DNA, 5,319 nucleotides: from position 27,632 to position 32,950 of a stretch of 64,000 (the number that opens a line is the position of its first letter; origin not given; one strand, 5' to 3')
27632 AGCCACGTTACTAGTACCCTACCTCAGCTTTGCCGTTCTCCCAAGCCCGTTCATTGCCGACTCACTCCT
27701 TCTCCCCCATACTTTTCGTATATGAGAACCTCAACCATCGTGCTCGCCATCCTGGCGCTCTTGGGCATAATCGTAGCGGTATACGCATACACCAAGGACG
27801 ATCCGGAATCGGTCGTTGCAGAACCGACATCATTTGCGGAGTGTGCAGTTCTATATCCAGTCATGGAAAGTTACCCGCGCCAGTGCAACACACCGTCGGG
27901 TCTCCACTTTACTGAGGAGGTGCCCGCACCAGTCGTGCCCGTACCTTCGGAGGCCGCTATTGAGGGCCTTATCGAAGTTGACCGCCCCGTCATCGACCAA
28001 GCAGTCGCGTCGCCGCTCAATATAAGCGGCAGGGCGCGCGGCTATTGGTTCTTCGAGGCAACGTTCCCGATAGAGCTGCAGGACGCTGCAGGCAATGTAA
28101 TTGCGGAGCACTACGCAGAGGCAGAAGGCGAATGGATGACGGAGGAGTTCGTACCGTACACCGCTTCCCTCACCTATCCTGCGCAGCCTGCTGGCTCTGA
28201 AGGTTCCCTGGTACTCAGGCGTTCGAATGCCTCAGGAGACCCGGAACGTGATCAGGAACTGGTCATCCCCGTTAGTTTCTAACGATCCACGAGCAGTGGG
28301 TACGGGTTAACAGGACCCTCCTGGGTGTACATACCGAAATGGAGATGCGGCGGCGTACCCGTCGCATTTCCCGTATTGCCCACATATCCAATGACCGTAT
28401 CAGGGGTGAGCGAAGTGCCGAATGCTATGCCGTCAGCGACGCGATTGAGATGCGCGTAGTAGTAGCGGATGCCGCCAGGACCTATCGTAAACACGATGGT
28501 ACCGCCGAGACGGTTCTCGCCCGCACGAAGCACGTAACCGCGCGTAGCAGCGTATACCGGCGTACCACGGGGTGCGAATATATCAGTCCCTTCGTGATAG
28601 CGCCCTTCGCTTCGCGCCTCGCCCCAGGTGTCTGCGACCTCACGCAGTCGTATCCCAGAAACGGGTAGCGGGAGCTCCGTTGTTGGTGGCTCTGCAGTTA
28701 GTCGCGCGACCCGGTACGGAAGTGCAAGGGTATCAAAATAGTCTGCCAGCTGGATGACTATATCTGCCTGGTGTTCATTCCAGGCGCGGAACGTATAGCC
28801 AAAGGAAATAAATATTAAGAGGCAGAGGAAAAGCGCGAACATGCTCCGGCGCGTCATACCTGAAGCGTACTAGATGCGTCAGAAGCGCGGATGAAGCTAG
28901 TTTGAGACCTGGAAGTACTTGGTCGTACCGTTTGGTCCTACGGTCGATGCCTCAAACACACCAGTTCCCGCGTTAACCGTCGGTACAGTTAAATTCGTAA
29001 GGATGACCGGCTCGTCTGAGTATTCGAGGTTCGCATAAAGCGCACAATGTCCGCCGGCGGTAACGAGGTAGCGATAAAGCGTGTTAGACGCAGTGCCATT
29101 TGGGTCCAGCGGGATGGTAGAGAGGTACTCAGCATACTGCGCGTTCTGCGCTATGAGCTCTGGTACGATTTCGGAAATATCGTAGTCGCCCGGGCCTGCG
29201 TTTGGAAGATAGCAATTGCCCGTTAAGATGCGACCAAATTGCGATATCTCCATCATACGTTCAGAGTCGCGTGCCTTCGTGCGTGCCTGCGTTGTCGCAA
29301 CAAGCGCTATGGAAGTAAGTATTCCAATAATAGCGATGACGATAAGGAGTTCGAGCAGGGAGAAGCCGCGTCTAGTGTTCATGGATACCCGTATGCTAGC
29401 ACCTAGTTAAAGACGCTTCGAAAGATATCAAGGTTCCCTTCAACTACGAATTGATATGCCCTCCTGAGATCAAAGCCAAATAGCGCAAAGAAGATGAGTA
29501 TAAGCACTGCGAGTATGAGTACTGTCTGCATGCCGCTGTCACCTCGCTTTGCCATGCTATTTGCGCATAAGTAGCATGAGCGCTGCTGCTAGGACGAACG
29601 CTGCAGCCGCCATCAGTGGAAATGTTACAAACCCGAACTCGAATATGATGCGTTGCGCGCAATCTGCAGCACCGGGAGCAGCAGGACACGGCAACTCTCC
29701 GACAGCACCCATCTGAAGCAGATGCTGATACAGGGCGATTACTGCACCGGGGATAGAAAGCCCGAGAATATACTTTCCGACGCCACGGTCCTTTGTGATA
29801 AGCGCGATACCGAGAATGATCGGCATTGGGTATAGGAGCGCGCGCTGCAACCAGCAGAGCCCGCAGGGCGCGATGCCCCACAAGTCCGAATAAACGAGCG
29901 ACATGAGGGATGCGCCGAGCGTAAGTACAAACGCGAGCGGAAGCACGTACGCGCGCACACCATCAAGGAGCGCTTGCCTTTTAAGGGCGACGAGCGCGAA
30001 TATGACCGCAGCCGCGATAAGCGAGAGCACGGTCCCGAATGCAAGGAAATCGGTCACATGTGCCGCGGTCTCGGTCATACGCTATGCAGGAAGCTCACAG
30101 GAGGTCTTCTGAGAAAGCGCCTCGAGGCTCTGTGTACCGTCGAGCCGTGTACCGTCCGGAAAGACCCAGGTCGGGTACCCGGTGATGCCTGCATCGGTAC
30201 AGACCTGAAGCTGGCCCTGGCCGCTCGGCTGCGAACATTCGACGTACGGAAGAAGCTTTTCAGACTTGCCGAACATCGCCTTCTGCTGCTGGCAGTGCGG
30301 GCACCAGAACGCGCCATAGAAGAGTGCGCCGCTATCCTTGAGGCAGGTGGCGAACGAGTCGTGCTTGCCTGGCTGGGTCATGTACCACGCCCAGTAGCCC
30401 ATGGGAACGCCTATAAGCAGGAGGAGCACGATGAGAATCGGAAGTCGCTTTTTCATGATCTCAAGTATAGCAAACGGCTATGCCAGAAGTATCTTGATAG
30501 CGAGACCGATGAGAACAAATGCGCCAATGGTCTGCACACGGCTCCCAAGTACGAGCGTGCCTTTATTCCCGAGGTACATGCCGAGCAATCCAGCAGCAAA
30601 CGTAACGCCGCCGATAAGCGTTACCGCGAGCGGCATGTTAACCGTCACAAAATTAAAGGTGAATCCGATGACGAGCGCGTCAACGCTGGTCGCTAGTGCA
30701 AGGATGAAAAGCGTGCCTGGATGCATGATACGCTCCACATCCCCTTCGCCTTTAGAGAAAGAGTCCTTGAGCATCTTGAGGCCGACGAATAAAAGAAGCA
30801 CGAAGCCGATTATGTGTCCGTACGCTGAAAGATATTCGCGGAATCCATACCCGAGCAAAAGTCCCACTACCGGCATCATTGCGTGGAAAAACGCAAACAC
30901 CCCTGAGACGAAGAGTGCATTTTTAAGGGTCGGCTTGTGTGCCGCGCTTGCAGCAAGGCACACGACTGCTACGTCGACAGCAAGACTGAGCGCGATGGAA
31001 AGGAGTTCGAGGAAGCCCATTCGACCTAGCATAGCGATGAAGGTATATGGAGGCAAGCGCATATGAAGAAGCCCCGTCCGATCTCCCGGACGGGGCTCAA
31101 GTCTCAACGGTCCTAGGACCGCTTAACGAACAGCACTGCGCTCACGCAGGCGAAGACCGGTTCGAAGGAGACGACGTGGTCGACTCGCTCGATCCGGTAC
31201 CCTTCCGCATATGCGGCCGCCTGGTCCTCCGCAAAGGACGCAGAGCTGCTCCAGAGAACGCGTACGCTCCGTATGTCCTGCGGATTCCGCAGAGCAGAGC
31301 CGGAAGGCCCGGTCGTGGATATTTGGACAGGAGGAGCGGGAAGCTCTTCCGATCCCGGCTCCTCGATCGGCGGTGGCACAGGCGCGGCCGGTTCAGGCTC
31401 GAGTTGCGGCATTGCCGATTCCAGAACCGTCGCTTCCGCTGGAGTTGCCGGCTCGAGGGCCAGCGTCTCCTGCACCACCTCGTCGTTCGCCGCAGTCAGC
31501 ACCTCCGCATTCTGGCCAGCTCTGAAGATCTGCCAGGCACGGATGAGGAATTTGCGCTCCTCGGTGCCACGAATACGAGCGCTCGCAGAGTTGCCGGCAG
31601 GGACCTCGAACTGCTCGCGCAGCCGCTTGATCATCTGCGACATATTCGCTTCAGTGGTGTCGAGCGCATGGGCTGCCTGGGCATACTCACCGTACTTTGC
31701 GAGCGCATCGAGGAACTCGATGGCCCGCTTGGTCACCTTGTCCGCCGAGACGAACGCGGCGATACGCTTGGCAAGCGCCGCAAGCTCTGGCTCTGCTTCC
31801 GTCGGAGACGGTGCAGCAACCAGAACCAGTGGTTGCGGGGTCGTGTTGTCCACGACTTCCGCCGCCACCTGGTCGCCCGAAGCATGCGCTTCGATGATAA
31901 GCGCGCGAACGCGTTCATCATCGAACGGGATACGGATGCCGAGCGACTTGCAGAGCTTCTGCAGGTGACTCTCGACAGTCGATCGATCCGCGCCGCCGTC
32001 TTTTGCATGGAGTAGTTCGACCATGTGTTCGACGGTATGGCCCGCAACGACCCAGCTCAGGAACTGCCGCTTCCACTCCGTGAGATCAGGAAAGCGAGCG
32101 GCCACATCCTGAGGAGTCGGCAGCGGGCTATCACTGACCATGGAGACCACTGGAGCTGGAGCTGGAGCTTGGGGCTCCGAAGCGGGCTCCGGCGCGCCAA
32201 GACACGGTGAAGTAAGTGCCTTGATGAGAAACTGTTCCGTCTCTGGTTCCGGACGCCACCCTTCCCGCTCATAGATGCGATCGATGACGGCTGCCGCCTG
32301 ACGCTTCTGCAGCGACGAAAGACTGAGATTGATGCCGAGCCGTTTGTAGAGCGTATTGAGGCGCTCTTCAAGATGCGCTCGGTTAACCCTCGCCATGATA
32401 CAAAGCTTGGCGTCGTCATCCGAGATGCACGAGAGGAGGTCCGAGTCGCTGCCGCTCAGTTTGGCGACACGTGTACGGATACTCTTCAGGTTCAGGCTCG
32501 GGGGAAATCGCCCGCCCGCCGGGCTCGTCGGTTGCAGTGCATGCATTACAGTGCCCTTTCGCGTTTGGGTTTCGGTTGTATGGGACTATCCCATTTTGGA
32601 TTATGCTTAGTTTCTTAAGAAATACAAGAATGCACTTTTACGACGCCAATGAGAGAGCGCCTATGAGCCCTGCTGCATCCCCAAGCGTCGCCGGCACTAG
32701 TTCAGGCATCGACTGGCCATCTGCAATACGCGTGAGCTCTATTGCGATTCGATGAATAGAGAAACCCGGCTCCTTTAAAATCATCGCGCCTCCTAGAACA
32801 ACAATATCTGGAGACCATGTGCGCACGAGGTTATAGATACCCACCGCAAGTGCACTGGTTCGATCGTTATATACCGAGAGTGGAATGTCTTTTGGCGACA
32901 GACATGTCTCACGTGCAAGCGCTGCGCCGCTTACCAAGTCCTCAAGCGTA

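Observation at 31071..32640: Second high-GC cassette: Pro/Ala-rich protein with repeated LuxR/GerE-type HTH-like modules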

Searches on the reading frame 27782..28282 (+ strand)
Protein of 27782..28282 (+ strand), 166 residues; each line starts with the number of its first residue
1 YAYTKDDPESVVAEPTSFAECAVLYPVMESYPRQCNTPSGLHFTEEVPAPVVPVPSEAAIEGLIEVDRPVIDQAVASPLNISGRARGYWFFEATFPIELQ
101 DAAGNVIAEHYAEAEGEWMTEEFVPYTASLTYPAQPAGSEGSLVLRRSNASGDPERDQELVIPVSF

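Call 100: search_protein_families(library=pfam, proteins=[window:27782-28282:+], max_evalue=0.001)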
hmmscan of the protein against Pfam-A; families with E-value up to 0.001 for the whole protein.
window:27782-28282:+ (166 aa): 1 family
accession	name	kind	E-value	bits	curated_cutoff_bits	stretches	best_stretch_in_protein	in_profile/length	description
PF10648.15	Gmad2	-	2.3e-16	60.3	25.7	1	64-150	2-82/86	Immunoglobulin-like domain of bacterial spore germination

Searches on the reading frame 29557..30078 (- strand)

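Call 100: search_protein_families(library=pfam, proteins=[window:29557-30078:-], max_evalue=0.001)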
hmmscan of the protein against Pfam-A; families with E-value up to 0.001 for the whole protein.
window:29557-30078:- (173 aa): 1 family
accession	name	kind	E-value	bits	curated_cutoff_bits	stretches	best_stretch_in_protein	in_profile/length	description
PF02600.21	DsbB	-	9.1e-08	33.1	22.1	1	46-170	5-147/148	Disulfide bond formation protein DsbB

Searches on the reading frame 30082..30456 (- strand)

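Call 100: search_protein_families(library=pfam, proteins=[window:30082-30456:-], max_evalue=0.001)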
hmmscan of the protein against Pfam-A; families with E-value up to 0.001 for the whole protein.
window:30082-30456:- (124 aa): 2 families
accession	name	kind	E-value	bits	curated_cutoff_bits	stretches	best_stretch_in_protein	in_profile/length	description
PF00085.26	Thioredoxin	-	0.00031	21.1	23.5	1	47-110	25-93/103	Thioredoxin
PF13098.12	Thioredoxin_2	-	0.00099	19.9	27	0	46-116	11-102/104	Thioredoxin-like domain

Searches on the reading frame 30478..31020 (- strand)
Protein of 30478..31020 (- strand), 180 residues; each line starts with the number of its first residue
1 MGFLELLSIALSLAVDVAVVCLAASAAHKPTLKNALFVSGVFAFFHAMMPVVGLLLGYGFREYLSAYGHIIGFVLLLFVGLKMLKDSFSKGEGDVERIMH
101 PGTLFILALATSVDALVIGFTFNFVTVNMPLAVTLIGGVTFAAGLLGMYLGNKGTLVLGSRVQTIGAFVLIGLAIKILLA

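Call 100: search_protein_families(library=pfam, proteins=[window:30478-31020:-], max_evalue=0.001)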
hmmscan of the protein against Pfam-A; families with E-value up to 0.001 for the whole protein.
window:30478-31020:- (180 aa): 1 family
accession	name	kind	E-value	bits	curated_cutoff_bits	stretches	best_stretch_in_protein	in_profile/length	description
PF02659.21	Mntp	-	1.2e-38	132.7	24.4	1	30-178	2-152/152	Putative manganese efflux pump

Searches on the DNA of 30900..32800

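Call 95: search_rna_families(source=window, start=30900, end=32800, threshold=evalue, max_evalue=1)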
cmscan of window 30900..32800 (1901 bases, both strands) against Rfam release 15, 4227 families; matches with E-value up to 1: 0.
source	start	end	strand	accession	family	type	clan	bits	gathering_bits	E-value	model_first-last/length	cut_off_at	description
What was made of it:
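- Tried and rejected: No Rfam hit (call 95).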

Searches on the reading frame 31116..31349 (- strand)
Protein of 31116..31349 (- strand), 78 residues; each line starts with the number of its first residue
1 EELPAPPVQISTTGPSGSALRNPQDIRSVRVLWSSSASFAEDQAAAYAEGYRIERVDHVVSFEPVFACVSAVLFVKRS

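Call 13: search_protein_families(library=pfam, proteins=[window:31116-31349:-], max_evalue=10)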
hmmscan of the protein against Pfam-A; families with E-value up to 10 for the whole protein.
seq(78 aa): 0 families

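Call 48: search_solved_structures(query=A3, max_evalue=10, show_alignments=2)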
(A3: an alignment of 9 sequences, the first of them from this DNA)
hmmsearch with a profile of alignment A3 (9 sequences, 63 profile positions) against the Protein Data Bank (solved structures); distinct sequences matched with E-value up to 10: 5.
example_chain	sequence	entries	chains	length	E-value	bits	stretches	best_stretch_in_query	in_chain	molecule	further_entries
4o95_A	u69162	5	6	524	0.0034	20.3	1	4-35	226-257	Cytokinin dehydrogenase 4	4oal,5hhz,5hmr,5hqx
6yao_A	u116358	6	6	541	0.0035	20.2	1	4-35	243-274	Cytokinin dehydrogenase 4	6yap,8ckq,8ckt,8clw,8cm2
4ml8_A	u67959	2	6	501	0.3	14.1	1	7-32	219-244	Cytokinin oxidase 2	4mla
2ou6_A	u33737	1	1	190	1.2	12.2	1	17-48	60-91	Hypothetical protein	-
6f0k_E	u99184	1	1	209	1.3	12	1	20-45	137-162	Quinol:cytochrome c oxidoreductase monoheme cytochrome subunit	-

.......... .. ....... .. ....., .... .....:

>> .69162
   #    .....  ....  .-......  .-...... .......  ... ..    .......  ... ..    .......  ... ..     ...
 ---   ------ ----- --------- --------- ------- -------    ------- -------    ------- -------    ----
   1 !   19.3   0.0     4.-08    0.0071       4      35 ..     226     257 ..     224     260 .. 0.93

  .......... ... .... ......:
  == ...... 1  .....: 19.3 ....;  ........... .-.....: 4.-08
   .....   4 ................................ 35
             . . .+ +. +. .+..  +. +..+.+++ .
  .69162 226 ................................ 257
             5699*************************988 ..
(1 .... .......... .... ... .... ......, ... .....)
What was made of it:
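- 31116..31292 (-): C-terminal 59-aa beta-alpha-beta-beta domain. It is the most conserved part of the protein and its kind is unknown. Only a weak PDB hit (call 48).
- Tried and rejected: The PDB profile gives only a short hit to cytokinin dehydrogenase at E 0.003, which I treat as probably chance (call 48).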

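Call 66: search_protein_families(library=pfam, alignment_id=A3, max_evalue=10)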
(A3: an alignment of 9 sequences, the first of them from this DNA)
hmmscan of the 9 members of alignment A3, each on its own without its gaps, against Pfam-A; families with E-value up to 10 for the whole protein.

A. member 1, seq(63 aa): 0 families

B. families by the number of members that match (of 9 scanned): 2 families
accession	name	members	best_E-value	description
PF04807.17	Gemini_AC4_5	1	0.09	Geminivirus AC4/5 conserved region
PF07183.16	DUF1403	1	0.11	Protein of unknown function (DUF1403)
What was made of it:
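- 31116..31292 (-): No Pfam match (call 66).
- Tried and rejected: I recalled that it might be DUF4177-like, but no Pfam hit supports that (call 66).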

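Call 75: find_homologous_proteins(query=A3, max_evalue=0.01)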
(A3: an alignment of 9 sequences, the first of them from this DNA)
Query A3 (9 sequences): 2328 candidates shared short words with the query, none scored E <= 0.01.
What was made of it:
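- Tried and rejected: The C-terminal-domain alignment returned nothing (call 75).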

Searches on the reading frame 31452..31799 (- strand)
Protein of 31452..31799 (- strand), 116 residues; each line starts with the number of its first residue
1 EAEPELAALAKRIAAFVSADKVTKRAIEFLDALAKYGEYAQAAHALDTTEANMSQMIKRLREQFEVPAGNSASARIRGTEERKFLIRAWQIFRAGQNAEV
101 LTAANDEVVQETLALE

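Call 13: search_protein_families(library=pfam, proteins=[window:31452-31799:-], max_evalue=10)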
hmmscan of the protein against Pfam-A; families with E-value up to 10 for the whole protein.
seq(116 aa): 3 families
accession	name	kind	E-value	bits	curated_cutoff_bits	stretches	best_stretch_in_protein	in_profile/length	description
PF00126.33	HTH_1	-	6.2e-08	32.9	26.6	1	25-67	2-44/60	Bacterial regulatory helix-turn-helix protein, lysR family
PF05016.21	ParE_toxin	-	0.041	14.9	23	1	23-92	4-68/89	ParE toxin of type II toxin-antitoxin system, parDE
PF01452.22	Rota_NSP4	-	0.14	12.1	27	1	19-66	64-112/173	Rotavirus non structural protein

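Call 46: search_solved_structures(query=A4, max_evalue=10, show_alignments=2)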
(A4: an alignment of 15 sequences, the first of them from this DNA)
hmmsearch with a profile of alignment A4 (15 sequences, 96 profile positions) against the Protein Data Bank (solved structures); distinct sequences matched with E-value up to 10: 100 (the best 60 are shown).
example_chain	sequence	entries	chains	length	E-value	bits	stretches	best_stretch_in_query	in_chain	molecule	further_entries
7r3g_B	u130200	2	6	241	2.1e-05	27.5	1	21-73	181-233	Regulatory protein RhlR | PROSS optimized variant of RhlR with 75 mutations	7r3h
1fse_A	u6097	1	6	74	0.00015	24.8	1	15-65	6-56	GERE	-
4ldz_A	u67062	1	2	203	0.00022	24.3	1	17-67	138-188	Transcriptional regulatory protein DesR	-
5yhz_A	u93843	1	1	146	0.00044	23.3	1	14-63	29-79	Zinc transport transcriptional regulator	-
8u3b_G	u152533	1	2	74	0.00057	23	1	19-67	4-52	Nitrate/nitrite response regulator protein NarL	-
1je8_A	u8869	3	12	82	0.00075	22.6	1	18-65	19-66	Nitrate/Nitrite Response Regulator Protein NARL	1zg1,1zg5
5yhx_A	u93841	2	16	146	0.00092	22.3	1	14-62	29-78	Zinc transport transcriptional regulator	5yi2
4yn8_A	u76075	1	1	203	0.0019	21.3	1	18-73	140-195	Response regulator ChrA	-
5yhy_A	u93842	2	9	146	0.0023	21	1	17-62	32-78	Zinc transport transcriptional regulator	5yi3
5yi0_B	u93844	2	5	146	0.0026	20.8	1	15-62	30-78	Zinc transport transcriptional regulator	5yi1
1a04_A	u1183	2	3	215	0.0031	20.6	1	14-65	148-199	NITRATE/NITRITE RESPONSE REGULATOR PROTEIN NARL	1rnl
5jlu_A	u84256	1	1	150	0.0046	20.1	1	14-59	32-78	Adhesin competence repressor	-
4wt0_B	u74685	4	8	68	0.0046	20.1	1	18-70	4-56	Response regulator receiver domain protein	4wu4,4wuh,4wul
5jls_A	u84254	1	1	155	0.0048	20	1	14-59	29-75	Adhesin competence repressor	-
4wsz_A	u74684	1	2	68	0.0055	19.8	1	18-69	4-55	Response regulator receiver domain protein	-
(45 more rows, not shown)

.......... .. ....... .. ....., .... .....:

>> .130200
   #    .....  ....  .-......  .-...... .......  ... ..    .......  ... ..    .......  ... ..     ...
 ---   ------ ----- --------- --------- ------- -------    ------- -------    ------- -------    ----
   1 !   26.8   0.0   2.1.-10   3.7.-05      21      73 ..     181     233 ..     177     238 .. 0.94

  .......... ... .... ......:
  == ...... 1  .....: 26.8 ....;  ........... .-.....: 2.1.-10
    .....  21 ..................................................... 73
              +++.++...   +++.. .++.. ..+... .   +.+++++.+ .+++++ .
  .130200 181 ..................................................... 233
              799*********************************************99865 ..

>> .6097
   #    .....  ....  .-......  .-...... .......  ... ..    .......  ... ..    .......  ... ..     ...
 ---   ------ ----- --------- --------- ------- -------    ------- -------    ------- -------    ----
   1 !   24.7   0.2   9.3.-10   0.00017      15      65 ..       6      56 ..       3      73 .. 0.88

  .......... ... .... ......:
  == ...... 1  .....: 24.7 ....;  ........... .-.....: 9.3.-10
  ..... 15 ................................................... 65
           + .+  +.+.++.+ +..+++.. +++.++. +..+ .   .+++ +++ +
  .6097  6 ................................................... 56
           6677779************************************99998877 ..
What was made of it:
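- On LuxR/FixJ/NarL (GerE-type) HTH family: The module 3 profile hits RhlR, GerE and NarL at 2e-5 to 7.5e-4 (call 46).
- Closest known: LuxR/FixJ/NarL-type. Same: The module 3 profile's best solved-structure matches are RhlR, GerE, DesR and NarL (call 46).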

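Call 50: search_protein_families(library=pfam, alignment_id=A4, max_evalue=1)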
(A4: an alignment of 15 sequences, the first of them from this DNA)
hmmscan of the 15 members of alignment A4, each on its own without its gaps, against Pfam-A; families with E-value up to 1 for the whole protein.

A. member 1, seq(96 aa): 4 families
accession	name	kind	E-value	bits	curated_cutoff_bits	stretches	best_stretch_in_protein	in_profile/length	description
PF00126.33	HTH_1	-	4.8e-08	33.3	26.6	1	24-66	2-44/60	Bacterial regulatory helix-turn-helix protein, lysR family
PF05016.21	ParE_toxin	-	0.032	15.3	23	1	22-91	4-68/89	ParE toxin of type II toxin-antitoxin system, parDE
PF05402.18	PqqD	-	0.056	14.2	23.4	0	5-36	32-65/67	Coenzyme PQQ synthesis protein D (PqqD)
PF01452.22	Rota_NSP4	-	0.15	12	27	1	17-65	63-112/173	Rotavirus non structural protein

B. families by the number of members that match (of 15 scanned): 31 families (the first 25 are shown)
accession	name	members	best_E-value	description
PF00126.33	HTH_1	6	4.8e-08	Bacterial regulatory helix-turn-helix protein, lysR family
PF00196.25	GerE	4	1.3e-05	Bacterial regulatory proteins, luxR family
PF13551.12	HTH_29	2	0.058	Winged helix-turn helix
PF01371.25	Trp_repressor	1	6.4e-05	Trp repressor protein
PF08281.18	Sigma70_r4_2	1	0.00024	Sigma-70, region 4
PF04227.17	Indigoidine_A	1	0.0025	Indigoidine synthase A like protein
PF12096.13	DUF3572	1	0.0053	Protein of unknown function (DUF3572)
PF22451.2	NirdL-like_HTH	1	0.012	Siroheme decarboxylase NirDL-like HTH domain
PF03398.19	Ist1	1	0.022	Regulator of Vps4 activity in the MVB pathway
PF13518.12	HTH_28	1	0.023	Helix-turn-helix domain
PF13542.12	HTH_Tnp_ISL3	1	0.03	Helix-turn-helix domain of transposase family ISL3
PF05016.21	ParE_toxin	1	0.032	ParE toxin of type II toxin-antitoxin system, parDE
PF13779.11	DUF4175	1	0.037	Domain of unknown function (DUF4175)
PF13384.12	HTH_23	1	0.037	Homeodomain-like domain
PF09339.16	HTH_IclR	1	0.046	IclR helix-turn-helix domain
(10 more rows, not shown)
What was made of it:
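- On LysR-type transcriptional regulator (LTTR): 6 of 15 relatives also hit it (call 50).
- On LuxR/FixJ/NarL (GerE-type) HTH family: However, 4 of 15 module 3 relatives hit GerE, best E 1.3e-5 (call 50).
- Closest known: LuxR/FixJ/NarL-type. Same: 4 of 15 relatives hit GerE (call 50).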
